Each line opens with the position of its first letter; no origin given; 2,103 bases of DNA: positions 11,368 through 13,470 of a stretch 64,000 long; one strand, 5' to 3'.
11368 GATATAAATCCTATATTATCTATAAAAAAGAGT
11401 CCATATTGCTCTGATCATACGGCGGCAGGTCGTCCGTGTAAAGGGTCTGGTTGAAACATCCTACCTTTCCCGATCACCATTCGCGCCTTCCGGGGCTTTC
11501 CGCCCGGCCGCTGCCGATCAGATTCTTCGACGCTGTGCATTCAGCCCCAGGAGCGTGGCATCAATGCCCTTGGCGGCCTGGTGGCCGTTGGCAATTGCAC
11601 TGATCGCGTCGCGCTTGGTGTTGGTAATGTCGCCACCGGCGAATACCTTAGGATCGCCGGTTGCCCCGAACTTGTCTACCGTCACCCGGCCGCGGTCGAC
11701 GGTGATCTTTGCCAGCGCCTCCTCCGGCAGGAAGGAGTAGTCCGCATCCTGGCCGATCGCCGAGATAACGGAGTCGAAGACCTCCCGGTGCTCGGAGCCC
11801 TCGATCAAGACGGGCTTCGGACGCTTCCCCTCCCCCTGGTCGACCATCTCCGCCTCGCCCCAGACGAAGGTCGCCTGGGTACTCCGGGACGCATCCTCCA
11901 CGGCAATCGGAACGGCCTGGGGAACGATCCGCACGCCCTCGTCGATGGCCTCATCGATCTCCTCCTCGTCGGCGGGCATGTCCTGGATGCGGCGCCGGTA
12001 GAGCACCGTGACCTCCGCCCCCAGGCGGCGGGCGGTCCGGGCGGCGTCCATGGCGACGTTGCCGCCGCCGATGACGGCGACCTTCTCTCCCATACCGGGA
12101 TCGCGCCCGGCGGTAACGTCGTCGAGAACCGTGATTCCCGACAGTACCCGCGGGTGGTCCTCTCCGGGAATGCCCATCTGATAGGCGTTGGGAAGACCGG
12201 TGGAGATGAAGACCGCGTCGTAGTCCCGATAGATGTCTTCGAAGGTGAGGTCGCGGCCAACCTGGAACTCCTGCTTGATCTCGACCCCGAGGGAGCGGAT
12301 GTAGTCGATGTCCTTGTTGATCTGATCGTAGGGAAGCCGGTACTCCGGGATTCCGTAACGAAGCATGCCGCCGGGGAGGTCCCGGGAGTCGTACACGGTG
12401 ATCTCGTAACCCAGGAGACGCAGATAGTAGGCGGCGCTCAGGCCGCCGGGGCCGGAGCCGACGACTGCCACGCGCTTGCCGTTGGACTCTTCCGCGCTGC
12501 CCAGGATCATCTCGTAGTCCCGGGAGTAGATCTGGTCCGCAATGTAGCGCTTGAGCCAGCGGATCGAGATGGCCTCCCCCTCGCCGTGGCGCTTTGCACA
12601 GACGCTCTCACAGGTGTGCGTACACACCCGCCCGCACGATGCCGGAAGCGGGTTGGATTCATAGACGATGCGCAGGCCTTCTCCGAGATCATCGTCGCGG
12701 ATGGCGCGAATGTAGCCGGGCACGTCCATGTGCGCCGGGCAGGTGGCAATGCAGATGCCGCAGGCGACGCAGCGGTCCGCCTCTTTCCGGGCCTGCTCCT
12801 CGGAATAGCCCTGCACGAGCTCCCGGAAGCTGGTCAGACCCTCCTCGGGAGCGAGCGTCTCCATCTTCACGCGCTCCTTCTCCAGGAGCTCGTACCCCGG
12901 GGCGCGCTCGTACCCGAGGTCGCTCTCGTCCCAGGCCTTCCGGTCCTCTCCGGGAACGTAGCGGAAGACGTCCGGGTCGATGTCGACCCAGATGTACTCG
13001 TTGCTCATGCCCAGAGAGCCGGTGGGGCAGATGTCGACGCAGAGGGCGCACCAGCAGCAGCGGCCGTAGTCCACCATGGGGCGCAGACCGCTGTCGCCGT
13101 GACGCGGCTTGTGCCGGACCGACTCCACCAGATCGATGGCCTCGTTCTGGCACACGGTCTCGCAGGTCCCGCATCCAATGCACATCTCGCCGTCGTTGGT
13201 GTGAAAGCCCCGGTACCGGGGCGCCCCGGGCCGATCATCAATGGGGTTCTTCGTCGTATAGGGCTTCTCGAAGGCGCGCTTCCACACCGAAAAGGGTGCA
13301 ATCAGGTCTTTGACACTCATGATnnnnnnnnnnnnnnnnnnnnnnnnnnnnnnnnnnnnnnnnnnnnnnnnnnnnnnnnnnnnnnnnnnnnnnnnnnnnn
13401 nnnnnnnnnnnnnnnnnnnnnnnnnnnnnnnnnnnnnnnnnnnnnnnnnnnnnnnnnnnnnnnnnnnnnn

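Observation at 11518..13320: NuoI/MbxN-like ferredoxin subunit fused to a GltD/NfnB-like FAD-NAD(P)H oxidoreductase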

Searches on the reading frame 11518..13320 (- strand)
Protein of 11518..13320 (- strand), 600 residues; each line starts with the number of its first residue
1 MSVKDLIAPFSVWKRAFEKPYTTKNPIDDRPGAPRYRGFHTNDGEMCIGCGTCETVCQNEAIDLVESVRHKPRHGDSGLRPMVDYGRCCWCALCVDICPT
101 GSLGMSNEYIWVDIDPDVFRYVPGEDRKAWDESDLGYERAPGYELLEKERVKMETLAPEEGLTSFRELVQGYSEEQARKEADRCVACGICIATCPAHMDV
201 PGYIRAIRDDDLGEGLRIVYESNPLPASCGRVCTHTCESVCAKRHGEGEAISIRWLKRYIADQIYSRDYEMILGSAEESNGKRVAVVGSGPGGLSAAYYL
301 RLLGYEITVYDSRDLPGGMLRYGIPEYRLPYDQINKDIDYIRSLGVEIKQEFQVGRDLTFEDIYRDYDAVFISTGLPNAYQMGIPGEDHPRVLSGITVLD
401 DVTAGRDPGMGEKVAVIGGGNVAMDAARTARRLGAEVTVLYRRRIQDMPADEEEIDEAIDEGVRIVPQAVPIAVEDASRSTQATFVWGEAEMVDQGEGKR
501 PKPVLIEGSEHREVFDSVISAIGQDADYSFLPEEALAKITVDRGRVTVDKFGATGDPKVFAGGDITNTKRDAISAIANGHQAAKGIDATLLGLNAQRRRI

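Call 3: search_protein_families(library=pfam, proteins=[window:11518-13320:-])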
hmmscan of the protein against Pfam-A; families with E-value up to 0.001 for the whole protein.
window:11518-13320:- (600 aa): 22 families
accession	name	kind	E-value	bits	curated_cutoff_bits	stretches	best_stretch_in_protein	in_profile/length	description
PF07992.20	Pyr_redox_2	-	1.8e-35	123.2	26.1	1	283-578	2-290/291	Pyridine nucleotide-disulphide oxidoreductase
PF14691.11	Fer4_20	-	3.9e-29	101.2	25.8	1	164-266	4-110/113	Dihydroprymidine dehydrogenase domain II, 4Fe-4S cluster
PF00070.33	Pyr_redox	-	6.5e-13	49.4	22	1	413-478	1-70/82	Pyridine nucleotide-disulphide oxidoreductase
PF12838.12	Fer4_7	-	2.5e-11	44.3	27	1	47-101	2-51/52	4Fe-4S dicluster domain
PF13738.12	Pyr_redox_3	-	7.3e-11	42.3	30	1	369-458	127-221/305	Pyridine nucleotide-disulphide oxidoreductase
PF13450.12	NAD_binding_8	-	7.5e-11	42.6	21.9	1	286-320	1-35/68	NAD(P)-binding Rossmann-like domain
PF01262.27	AlaDh_PNT_C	-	1.3e-09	38.3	23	1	413-443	30-60/214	Alanine dehydrogenase/PNT, C-terminal domain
PF00037.32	Fer4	-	3.9e-09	36.4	21.1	1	44-62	5-23/24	4Fe-4S binding domain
PF13187.11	Fer4_9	-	2e-08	34.6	27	1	46-101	1-50/52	4Fe-4S dicluster domain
PF14697.11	Fer4_21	-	3.6e-08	33.8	35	1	43-102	4-56/59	4Fe-4S dicluster domain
PF01266.30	DAO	-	1.2e-07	32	27.9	1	283-318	1-37/353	FAD dependent oxidoreductase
PF00291.31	PALP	-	2.1e-06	27.7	35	0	270-347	43-103/295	Pyridoxal-phosphate dependent enzyme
PF13484.11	Fer4_16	-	2.4e-06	28.7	30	0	173-196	41-65/66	4Fe-4S double cluster binding domain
PF13534.11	Fer4_17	-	2.6e-06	28.3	22.2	0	173-199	35-61/61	4Fe-4S dicluster domain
PF12831.13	FAD_oxidored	-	6.1e-06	26.2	27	0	284-321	2-39/416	FAD dependent oxidoreductase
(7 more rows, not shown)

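Call 4: search_protein_families(library=ncbifam, proteins=[window:11518-13320:-])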
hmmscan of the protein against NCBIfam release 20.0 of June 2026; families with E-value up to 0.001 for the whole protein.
window:11518-13320:- (600 aa): 117 families (the best 25 are shown)
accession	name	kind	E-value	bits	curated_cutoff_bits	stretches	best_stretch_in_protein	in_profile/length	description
NF010590.0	PRK13984.1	equivalog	1.7e-204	680.5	946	1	2-590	7-606/611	putative oxidoreductase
NF009410.0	PRK12771.1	subfamily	1.6e-134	449.6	516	2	190-594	50-449/566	NAD(P)-binding protein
NF009454.0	PRK12814.1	equivalog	1.9e-121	406.5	916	2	188-594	102-504/657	putative NADPH-dependent glutamate synthase small subunit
NF009414.0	PRK12778.1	equivalog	1.3e-99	334.5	1103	1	144-590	290-749/752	bifunctional dihydroorotate dehydrogenase B NAD binding subunit/NADPH-dependent glutamate synthase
TIGR01316.1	gltA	equivalog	2.4e-98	329.9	471.75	1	158-589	2-448/449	NADPH-dependent glutamate synthase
TIGR01318.1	gltD_gamma_fam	subfamily_domain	8.6e-80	268.6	482.95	1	145-586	3-461/467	glutamate synthase, small subunit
NF009408.0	PRK12769.1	equivalog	3.6e-77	260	1003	1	45-590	85-651/659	formate-dependent uric acid utilization protein AegA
TIGR03315.1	Se_ygfK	equivalog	1e-75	255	835.3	1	188-586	445-835/1012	putative selenate reductase subunit YgfK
NF009413.0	PRK12775.1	equivalog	2e-71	241.1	1895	1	149-590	298-754/1006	putative trifunctional 2-polyprenylphenol hydroxylase/glutamate synthase subunit beta/ferritin domain-containing protein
NF009451.0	PRK12809.1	equivalog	4.1e-63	213.7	1154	1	43-586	83-630/639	formate-dependent uric acid utilization protein YgfT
NF009409.0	PRK12770.1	subfamily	3.8e-62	210.4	343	1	275-591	12-351/360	putative glutamate synthase subunit beta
NF009415.0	PRK12779.1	equivalog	2.5e-59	201.1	1519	1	193-587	213-623/944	putative bifunctional glutamate synthase subunit beta/2-polyprenylphenol hydroxylase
TIGR01317.1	GOGAT_sm_gam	subfamily_domain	7e-52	176.9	447.7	1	146-592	6-480/485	glutamate synthase small subunit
NF045663.1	diclust_near_Sec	equivalog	1.2e-39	136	530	1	190-378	20-201/759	pyridine nucleotide-disulfide oxidoreductase/dicluster-binding protein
NF004543.0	PRK05888.2-5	equivalog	3.7e-26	92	243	1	5-123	19-139/217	NADH-quinone oxidoreductase subunit NuoI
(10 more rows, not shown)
